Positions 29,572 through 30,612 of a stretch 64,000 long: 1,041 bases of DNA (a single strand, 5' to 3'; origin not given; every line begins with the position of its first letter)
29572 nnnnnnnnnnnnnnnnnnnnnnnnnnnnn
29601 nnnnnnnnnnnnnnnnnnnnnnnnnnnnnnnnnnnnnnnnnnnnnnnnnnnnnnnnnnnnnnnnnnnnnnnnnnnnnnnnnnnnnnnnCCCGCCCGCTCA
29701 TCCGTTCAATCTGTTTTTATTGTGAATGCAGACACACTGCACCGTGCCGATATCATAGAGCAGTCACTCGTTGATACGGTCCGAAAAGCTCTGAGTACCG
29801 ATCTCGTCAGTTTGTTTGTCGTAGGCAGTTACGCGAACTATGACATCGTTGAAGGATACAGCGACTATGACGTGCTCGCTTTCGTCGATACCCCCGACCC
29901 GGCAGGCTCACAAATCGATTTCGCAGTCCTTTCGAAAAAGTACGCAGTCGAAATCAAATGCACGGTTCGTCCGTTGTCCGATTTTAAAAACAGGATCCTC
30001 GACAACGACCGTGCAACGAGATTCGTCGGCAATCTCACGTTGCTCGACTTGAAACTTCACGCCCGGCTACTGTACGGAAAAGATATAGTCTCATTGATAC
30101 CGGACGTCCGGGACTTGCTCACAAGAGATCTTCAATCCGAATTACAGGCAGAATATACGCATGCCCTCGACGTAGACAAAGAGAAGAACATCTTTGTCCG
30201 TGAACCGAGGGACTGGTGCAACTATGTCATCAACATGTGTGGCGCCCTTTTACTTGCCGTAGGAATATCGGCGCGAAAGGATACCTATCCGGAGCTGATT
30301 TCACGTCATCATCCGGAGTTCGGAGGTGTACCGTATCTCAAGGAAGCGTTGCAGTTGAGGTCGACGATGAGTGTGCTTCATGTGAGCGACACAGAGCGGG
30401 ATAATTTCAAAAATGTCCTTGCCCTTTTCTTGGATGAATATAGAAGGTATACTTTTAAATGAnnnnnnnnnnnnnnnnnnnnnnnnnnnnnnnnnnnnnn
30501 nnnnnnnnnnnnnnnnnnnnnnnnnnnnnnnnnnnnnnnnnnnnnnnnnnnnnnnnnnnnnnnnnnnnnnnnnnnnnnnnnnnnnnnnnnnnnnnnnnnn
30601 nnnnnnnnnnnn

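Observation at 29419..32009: RNA-repair-like cassette: TM1266-type ACT protein, pol-beta nucleotidyltransferase and RtcB ligase, translationally coupled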

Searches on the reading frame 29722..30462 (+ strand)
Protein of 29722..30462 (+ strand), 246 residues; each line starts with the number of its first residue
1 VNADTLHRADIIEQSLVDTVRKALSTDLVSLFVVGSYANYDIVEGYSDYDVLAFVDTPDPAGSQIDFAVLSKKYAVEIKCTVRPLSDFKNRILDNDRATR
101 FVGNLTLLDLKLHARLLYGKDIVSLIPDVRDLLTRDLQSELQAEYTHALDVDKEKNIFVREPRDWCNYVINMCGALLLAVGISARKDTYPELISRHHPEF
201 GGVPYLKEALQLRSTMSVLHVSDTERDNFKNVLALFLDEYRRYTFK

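Call 3: search_protein_families(library=pfam, proteins=[window:29722-30462:+], max_evalue=0.01)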
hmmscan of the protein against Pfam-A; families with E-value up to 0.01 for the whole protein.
window:29722-30462:+ (246 aa): 1 family
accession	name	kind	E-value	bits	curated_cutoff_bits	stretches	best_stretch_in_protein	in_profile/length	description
PF01909.29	NTP_transf_2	-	0.0012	19.6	21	1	19-80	3-60/93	Nucleotidyltransferase domain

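Call 4: search_protein_families(library=ncbifam, proteins=[window:29722-30462:+], max_evalue=0.01)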
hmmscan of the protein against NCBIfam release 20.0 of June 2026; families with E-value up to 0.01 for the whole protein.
window:29722-30462:+ (246 aa): 0 families

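Call 12: find_homologous_proteins(query=window:29722-30459:+)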
Query window:29722-30459:+ (246 aa): 6 proteins with E <= 0.001 among 1012 candidates.
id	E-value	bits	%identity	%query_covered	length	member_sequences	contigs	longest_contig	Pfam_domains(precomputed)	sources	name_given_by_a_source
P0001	1.2e-158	544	100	100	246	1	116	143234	-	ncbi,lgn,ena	-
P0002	3.0e-133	461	84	100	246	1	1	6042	-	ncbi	-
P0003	6.2e-89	316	61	95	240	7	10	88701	-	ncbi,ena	-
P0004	9.2e-87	309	58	96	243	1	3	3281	-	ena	-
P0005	4.8e-83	297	55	100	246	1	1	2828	-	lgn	-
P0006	7.6e-81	289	58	95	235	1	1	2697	-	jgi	jgi:hypothetical protein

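Call 13: find_encoding_contigs(protein=P0003, flank=8000, max_places=6)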
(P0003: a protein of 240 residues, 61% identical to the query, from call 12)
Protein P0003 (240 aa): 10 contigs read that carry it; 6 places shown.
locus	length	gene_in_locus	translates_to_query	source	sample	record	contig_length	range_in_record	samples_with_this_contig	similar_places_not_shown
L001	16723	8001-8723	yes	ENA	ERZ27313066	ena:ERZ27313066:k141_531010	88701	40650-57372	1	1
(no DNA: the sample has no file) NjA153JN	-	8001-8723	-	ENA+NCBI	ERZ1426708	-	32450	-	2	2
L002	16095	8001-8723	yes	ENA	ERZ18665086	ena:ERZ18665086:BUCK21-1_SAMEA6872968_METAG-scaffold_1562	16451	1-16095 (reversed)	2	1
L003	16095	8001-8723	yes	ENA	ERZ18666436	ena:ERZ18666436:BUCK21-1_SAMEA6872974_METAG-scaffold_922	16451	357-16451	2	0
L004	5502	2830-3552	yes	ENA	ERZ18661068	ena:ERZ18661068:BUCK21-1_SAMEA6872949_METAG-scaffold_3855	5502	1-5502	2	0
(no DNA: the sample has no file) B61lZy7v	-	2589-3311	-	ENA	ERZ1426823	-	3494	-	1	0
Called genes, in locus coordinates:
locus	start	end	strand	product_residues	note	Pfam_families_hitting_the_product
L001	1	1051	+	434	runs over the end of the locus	PF03446:NAD_binding_2, PF03721:UDPG_MGDP_dh_N, PF00984:UDPG_MGDP_dh, PF03720:UDPG_MGDP_dh_C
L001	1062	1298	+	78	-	-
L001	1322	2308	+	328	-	PF00535:Glycos_transf_2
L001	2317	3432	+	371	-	PF13439:Glyco_transf_4, PF13579:Glyco_trans_4_4, PF00534:Glycos_transf_1, PF13692:Glyco_trans_1_4, PF13524:Glyco_trans_1_2 (faint)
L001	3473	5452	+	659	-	-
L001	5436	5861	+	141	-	-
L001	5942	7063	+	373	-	PF00534:Glycos_transf_1, PF13692:Glyco_trans_1_4, PF13524:Glyco_trans_1_2 (faint)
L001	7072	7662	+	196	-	PF00293:NUDIX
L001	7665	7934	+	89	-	PF21699:TM1266-like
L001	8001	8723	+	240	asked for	-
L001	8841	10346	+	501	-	PF01139:RtcB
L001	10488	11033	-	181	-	-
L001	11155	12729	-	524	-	PF04932:Wzy_C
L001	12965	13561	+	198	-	PF02223:Thymidylate_kin (weak)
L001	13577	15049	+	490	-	PF01554:MatE (faint), PF01943:Polysacc_synt, PF13440:Polysacc_synt_3, PF03023:MurJ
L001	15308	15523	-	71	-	-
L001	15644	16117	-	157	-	-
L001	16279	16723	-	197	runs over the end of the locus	-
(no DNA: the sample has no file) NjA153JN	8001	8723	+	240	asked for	-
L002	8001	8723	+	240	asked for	-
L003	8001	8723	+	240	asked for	-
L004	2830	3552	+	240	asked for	-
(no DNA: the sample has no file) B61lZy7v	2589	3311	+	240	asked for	-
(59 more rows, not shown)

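Call 14: find_encoding_contigs(protein=P0001, flank=6000, max_places=4)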
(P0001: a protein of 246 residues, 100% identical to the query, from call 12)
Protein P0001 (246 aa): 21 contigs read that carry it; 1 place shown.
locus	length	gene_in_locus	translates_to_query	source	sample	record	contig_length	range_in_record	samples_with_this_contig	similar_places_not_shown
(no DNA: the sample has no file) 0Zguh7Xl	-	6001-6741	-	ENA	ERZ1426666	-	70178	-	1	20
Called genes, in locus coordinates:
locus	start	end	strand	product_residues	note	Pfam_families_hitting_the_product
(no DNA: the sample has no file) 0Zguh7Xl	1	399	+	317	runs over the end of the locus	PF00535:Glycos_transf_2, PF26629:GT2_TM_C (faint)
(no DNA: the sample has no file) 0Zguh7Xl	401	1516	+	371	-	PF13439:Glyco_transf_4, PF13579:Glyco_trans_4_4 (faint), PF00534:Glycos_transf_1, PF13692:Glyco_trans_1_4, PF13524:Glyco_trans_1_2 (weak)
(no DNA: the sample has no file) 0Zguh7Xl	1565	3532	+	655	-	-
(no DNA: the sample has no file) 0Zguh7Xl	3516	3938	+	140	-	-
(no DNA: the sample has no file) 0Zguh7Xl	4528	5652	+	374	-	PF13692:Glyco_trans_1_4, PF00534:Glycos_transf_1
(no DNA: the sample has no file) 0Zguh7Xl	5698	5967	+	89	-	PF21699:TM1266-like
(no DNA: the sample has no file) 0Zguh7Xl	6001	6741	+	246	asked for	-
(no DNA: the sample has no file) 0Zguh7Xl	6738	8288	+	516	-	PF01139:RtcB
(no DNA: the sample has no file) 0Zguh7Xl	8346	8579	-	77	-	-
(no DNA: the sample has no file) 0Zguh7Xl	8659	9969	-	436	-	PF04932:Wzy_C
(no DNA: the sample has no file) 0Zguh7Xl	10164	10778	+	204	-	PF02223:Thymidylate_kin (weak)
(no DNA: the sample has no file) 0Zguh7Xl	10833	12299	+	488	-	PF01943:Polysacc_synt, PF13440:Polysacc_synt_3, PF03023:MurJ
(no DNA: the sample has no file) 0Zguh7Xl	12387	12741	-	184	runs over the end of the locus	-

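Call 16: find_related_loci(query=A1, collection=genome_contigs, flank=8000)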
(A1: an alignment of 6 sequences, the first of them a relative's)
Query A1 (246 aa) in genome_contigs; peptide patterns used: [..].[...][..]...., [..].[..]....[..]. (x = any residue, [..] = any of these).
16 stretches matched a pattern; 2 encode a relative of the query (tblastn E <= 1e-3); 1 distinct loci.
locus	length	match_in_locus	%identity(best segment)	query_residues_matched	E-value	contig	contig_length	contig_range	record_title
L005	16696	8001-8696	60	12-243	1e-93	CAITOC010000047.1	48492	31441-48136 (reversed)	MAG: Candidatus Moranbacteria bacterium isolate MJ130702B_bin-413 genome assembly, contig: bin-413:47/88, whole genome s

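Call 22: search_solved_structures(query=A1, max_evalue=10, show_alignments=2)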
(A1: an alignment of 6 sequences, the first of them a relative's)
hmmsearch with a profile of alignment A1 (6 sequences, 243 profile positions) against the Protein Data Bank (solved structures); distinct sequences matched with E-value up to 10: 1.
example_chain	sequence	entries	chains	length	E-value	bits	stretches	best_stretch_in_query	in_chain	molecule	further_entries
3jb9_j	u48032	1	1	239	1.4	11.7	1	71-132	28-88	U2 small nuclear ribonucleoprotein A'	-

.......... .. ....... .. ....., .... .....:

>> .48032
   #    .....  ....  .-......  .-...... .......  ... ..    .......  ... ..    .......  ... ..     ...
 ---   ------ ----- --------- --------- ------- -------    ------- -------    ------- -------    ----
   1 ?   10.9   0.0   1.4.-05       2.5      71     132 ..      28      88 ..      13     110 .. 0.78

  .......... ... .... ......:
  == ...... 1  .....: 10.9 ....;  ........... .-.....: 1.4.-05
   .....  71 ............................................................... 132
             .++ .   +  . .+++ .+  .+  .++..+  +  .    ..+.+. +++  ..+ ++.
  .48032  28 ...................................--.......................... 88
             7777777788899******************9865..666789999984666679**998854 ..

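Call 28: search_protein_families(library=padloc, proteins=[window:29722-30459:+], max_evalue=0.1)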
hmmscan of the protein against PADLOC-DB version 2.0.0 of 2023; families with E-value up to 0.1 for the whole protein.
window:29722-30459:+ (246 aa): 3 families
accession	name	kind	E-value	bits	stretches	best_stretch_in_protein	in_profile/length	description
PDLC04903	PDC-S09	-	0.011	14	1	10-90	8-92/108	-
PDLC00823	Cyclase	-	0.017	12.7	1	14-59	31-74/285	oligonucleotide-cyclase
PDLC00776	Cyclase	-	0.051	11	1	25-62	38-77/287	oligonucleotide-cyclase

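Call 29: search_protein_families(library=phrogs, proteins=[window:29722-30459:+], max_evalue=0.1)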
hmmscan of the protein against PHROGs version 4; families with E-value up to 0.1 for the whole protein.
window:29722-30459:+ (246 aa): 0 families

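Call 33: search_protein_representatives(alignment_id=A1)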
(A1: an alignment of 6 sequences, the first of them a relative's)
Query: 6 sequences, 243 profile positions. Proteins with E-value up to 0.001 (for the whole library): 37; up to 1e-10: 25; up to 1e-30: 16. The best 37 are listed.
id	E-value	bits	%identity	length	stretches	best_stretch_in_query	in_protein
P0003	2.7e-125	433.2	-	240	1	9-243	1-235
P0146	2.6e-85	302.3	-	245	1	3-242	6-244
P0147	3.4e-64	233.2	-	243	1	1-242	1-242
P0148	1.6e-60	221.1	-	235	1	9-242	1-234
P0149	3.1e-60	220.2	-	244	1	3-242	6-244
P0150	8.3e-57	209.0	-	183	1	3-167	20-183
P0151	1.5e-54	201.6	-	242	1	6-237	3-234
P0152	2.9e-54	200.6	-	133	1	9-133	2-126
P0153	9.4e-52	192.4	-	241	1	1-240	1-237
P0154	1.5e-49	185.2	-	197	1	81-228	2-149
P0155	3.7e-47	177.4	-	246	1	6-242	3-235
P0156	8.2e-47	176.2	-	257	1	4-243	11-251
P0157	2.3e-43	164.9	-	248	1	7-241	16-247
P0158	1.0e-37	146.5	-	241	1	8-237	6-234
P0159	4.4e-37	144.4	-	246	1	6-242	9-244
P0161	3.5e-30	121.8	-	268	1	6-243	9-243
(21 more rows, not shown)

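Call 34: predict_structure(alignment_id=A1)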
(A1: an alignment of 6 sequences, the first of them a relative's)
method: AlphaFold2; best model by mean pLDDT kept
length: 246 residues; sequences in the alignment: 6
mean_pLDDT: 79.1   pTM: 0.76
mean pLDDT of the five models: 79.1, 77.1, 74.3, 71.2, 71.0
residues with pLDDT >= 90: 42; 70-90: 155; 50-70: 29; < 50: 20
segments of 3 or more residues with pLDDT < 50: 36-47, 59-62
pLDDT, mean of each block of 10 residues (from residue 1): 55 80 84 61 48 73 64 70 84 63 77 87 89 85 83 80 85 89 85 96 94 79 86 93 91
secondary structure, 60 per line:
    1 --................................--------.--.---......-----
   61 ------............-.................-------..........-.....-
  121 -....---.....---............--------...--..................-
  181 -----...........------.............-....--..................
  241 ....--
elements in order: H3-27 E28-34 E50-55 H67-78 E80-84 H85-96 H104-113 E115-119 H122-125 H129-133 H137-148 H162-179 H186-196 H203-215 H217-220 H223-244

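Call 38: fold_search(model_id=the predicted structure, library=pdb)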
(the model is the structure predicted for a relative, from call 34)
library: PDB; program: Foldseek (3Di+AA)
matches with E <= 10: 316; with E <= 0.001: 21
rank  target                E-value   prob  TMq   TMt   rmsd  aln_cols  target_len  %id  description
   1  6xz0                  1.5e-06  1.00  0.48  0.47   9.2       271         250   14  Crystal structure of spectinomycin adenyltransferase AAD(9) from Enterococcus faecialis with spectinomycin (released 2020-04-15)
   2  6sxj                  7.6e-06  1.00  0.48  0.48   9.1       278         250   14  Crystal structure of spectinomycin adenyltransferase AAD(9) from Enterococcus faecialis (released 2020-04-15)
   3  6xxq_A                6.4e-05  1.00  0.53  0.53   8.5       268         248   15  Crystal structure of spectinomycin adenyltransferase AAD(9) from Enterococcus faecialis with ATP and spectinomycin (released 2020-04-15)
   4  6fzb_B                8.8e-05  1.00  0.55  0.53   8.4       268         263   13  AadA in complex with ATP, magnesium and streptomycin (released 2018-06-13)
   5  7uy4_A                8.8e-05  1.00  0.53  0.52   8.2       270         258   15  Aminoglycoside-modifying enzyme ANT-3,9 in complex with spectinomycin and AMP-PNP (released 2023-05-10)
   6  7uy4_B                1.2e-04  1.00  0.53  0.51   8.4       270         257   14  Aminoglycoside-modifying enzyme ANT-3,9 in complex with spectinomycin and AMP-PNP (released 2023-05-10)
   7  5luh_B                1.4e-04  1.00  0.56  0.53   8.3       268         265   12  AadA E87Q in complex with ATP, calcium and streptomycin (released 2018-01-17)
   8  5g4a_B                1.9e-04  1.00  0.55  0.53   8.3       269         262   13  AadA in complex with ATP and magnesium (released 2017-11-29)
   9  5luh_A                2.0e-04  1.00  0.55  0.52   8.3       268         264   13  AadA E87Q in complex with ATP, calcium and streptomycin (released 2018-01-17)
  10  5g4a_A                2.1e-04  1.00  0.55  0.52   8.3       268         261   13  AadA in complex with ATP and magnesium (released 2017-11-29)
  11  5lpa_A                2.4e-04  1.00  0.56  0.52   8.3       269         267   12  AadA E87Q in complex with ATP, calcium and dihydrostreptomycin (released 2018-01-17)
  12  6fzb_A                2.9e-04  1.00  0.57  0.54   8.4       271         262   13  AadA in complex with ATP, magnesium and streptomycin (released 2018-06-13)
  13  6un8_A                3.1e-04  1.00  0.41  0.40   8.7       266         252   14  Wild type ANT bound to neomycin (released 2020-05-06)
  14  9dbh_D                3.3e-04  1.00  0.34  0.40  11.3       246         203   15  Structure of Hailong HalB in complex with oligodeoxyadenylate (released 2025-05-07)
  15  9dbj_A                3.6e-04  1.00  0.40  0.44   7.4       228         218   17  Structure of Hailong HalB R164A mutant with non-hydrolyzable dATP (released 2025-05-07)
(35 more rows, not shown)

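Call 43: find_related_loci(query=A3, collection=metagenome_contigs, flank=6000)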
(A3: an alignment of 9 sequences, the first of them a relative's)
Query A3 (246 aa) in metagenome_contigs; peptide patterns used: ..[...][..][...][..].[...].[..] (x = any residue, [..] = any of these).
69 stretches matched a pattern; 3 encode a relative of the query (tblastn E <= 1e-3); 3 distinct loci.
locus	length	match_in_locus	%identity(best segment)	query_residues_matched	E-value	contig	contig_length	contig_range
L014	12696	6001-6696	60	12-243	1e-93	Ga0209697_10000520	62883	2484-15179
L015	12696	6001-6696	60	12-243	1e-93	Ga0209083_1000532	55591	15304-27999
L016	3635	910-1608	45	12-245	2e-65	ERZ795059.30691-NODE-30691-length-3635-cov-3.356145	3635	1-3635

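Call 45: find_encoding_contigs(protein=P0147, flank=5000, max_places=2)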
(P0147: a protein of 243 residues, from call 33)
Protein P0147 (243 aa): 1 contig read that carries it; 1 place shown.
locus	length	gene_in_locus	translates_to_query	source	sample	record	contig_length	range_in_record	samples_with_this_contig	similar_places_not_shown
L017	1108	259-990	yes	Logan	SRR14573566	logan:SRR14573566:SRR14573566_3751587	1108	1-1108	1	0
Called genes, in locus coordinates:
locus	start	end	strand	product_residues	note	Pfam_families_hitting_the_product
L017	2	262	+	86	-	?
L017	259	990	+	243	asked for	PF01909:NTP_transf_2 (weak)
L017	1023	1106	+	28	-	?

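Call 48: list_cluster_members(proteins=[P0146, P0149, P0151, P0153, P0155, P0156, P0157, P0158, P0159, P0161])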
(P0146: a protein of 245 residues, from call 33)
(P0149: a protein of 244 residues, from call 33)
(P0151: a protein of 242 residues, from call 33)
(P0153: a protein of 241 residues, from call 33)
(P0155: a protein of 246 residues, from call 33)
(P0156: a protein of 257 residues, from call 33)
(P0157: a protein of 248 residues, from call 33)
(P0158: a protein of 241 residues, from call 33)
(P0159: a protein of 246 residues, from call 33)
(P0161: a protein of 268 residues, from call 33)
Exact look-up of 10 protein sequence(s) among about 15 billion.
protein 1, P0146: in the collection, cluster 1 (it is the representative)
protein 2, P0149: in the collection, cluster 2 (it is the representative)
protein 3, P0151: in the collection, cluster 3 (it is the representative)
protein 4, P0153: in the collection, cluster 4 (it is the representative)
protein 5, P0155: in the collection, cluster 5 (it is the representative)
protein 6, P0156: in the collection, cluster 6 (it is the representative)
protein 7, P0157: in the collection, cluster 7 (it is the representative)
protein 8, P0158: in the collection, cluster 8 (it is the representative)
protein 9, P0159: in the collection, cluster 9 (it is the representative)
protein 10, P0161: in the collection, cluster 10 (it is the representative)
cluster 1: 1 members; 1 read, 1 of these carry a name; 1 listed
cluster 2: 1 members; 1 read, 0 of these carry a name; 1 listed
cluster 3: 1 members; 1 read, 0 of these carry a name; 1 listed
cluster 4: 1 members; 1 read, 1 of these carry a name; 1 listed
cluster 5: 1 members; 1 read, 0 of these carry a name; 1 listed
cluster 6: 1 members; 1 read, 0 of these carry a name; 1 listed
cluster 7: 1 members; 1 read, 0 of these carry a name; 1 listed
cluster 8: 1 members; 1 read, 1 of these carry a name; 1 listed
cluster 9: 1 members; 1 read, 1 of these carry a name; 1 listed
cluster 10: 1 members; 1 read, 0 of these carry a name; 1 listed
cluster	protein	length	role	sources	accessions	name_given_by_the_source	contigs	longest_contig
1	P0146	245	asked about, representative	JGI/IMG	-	hypothetical protein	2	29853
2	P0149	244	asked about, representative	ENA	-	-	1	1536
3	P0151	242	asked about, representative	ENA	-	-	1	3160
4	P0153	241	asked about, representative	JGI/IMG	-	predicted nucleotidyltransferase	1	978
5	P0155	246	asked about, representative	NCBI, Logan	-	-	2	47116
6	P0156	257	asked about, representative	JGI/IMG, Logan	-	-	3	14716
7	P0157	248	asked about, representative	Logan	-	-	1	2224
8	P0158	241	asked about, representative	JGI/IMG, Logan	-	predicted nucleotidyltransferase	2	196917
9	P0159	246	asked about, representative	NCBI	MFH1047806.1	MAG: hypothetical protein V1738_05885 [Patescibacteria group bacterium]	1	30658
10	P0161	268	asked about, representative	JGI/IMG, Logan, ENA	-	-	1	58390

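Call 49: find_encoding_contigs(protein=P0146, flank=5000, max_places=1)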
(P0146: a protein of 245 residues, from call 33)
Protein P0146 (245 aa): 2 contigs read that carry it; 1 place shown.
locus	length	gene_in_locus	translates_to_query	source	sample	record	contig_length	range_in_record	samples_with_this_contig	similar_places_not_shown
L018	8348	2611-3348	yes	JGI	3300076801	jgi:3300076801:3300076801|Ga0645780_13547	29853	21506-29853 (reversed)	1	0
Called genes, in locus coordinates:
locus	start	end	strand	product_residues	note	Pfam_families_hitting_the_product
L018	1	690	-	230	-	?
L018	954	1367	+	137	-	-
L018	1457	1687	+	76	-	-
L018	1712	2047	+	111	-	PF00892:EamA (weak)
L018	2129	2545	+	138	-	PF00293:NUDIX, PF14815:NUDIX_4 (weak)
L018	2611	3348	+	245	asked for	-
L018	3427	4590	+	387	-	-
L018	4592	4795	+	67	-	PF28549:NDPSase_N (weak)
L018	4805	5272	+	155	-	PF05523:FdtA, PF14667:Polysacc_synt_C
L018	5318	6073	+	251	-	-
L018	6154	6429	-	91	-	-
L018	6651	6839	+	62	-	-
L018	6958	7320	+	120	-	PF18931:DUF5680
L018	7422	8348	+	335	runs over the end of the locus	PF13499:EF-hand_7 (faint), PF00036:EF-hand_1 (faint), PF13405:EF-hand_6 (faint), PF13202:EF-hand_5 (faint)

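Call 50: find_encoding_contigs(protein=P0158, flank=5000, max_places=1)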
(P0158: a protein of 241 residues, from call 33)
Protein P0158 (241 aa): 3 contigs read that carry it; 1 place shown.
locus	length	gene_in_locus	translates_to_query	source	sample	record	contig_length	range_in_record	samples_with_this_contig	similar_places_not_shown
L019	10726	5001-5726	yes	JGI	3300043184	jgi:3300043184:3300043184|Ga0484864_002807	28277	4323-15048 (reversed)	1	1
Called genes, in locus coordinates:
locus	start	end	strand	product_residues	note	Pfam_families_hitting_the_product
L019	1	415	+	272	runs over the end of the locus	PF17762:HTH_ParB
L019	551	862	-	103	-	PF02686:GatC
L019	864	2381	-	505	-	PF02934:GatB_N, PF02637:GatB_Yqey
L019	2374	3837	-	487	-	PF01425:Amidase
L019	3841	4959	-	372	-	-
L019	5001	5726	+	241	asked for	PF01909:NTP_transf_2 (weak)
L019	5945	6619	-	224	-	-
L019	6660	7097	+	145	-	PF13527:Acetyltransf_9, PF13673:Acetyltransf_10, PF00583:Acetyltransf_1, PF13508:Acetyltransf_7, PF08445:FR47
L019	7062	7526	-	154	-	PF11127:YgaP-like_TM, PF24717:DUF7672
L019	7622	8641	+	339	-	PF01170:UPF0020, PF05175:MTS (weak), PF13847:Methyltransf_31 (weak)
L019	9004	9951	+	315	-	PF01699:Na_Ca_ex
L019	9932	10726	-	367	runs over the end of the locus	PF07907:YibE_F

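Call 56: search_protein_families(library=pfam, alignment_id=A2, max_evalue=1)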
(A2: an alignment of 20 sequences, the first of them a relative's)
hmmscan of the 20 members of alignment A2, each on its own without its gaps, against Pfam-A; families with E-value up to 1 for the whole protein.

A. member 1, P0001 (246 aa): 1 family
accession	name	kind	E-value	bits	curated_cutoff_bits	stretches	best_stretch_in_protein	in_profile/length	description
PF01909.29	NTP_transf_2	-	0.0012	19.6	21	1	19-80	3-60/93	Nucleotidyltransferase domain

B. families by the number of members that match (of 20 scanned): 5 families
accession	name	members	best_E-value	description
PF01909.29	NTP_transf_2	16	4.3e-07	Nucleotidyltransferase domain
PF18765.7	Polbeta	6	8.5e-05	Polymerase beta, Nucleotidyltransferase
PF06054.18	CoiA_nuc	1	0.00021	Competence protein CoiA, nuclease-like domain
PF19930.4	DUF6393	1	0.039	Family of unknown function (DUF6393)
PF09814.14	HECT_2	1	0.2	HECT-like Ubiquitin-conjugating enzyme (E2)-binding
